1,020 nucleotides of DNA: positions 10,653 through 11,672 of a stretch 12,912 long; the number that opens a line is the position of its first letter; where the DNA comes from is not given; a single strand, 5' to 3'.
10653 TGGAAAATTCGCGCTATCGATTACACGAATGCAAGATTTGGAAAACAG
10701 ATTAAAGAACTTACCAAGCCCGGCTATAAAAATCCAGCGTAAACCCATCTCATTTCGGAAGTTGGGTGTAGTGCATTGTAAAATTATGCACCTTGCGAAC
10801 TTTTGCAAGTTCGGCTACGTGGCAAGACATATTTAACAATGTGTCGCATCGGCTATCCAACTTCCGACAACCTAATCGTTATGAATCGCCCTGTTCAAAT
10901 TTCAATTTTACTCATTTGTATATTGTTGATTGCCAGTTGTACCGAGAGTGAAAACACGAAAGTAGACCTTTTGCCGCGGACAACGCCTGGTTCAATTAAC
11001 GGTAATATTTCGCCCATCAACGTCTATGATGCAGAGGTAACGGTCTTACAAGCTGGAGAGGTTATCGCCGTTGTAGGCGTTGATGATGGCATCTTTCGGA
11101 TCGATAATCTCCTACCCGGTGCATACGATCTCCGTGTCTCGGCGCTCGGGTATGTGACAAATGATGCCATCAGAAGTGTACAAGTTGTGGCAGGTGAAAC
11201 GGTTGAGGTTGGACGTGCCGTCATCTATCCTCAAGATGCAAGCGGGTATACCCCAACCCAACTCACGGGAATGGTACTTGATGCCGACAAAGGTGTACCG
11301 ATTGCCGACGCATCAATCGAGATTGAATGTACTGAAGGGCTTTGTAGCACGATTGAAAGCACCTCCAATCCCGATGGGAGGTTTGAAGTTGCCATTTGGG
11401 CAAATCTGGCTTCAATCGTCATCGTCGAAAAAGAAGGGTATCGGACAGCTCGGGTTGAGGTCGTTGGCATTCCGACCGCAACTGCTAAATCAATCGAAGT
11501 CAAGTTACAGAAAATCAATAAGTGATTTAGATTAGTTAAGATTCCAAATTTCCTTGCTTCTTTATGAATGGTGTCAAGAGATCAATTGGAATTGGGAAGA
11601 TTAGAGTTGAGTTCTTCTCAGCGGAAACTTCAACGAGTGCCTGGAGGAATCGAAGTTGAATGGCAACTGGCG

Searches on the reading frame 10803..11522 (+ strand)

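Call 83: search_protein_families(library=pfam, proteins=[window:10803-11522:+], max_evalue=0.01)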
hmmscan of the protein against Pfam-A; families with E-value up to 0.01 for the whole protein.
window:10803-11522:+ (240 aa): 3 families
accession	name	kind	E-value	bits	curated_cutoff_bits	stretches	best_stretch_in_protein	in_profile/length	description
PF13620.12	CarboxypepD_reg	-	9.7e-18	64.7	32.3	2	76-136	16-77/82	Carboxypeptidase regulatory-like domain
PF13715.12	CarbopepD_reg_2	-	1.1e-09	38.6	32.2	2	154-235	1-76/88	CarboxypepD_reg-like domain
PF08308.17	PEGA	-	0.0013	19.1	20.8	0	100-136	29-63/71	PEGA domain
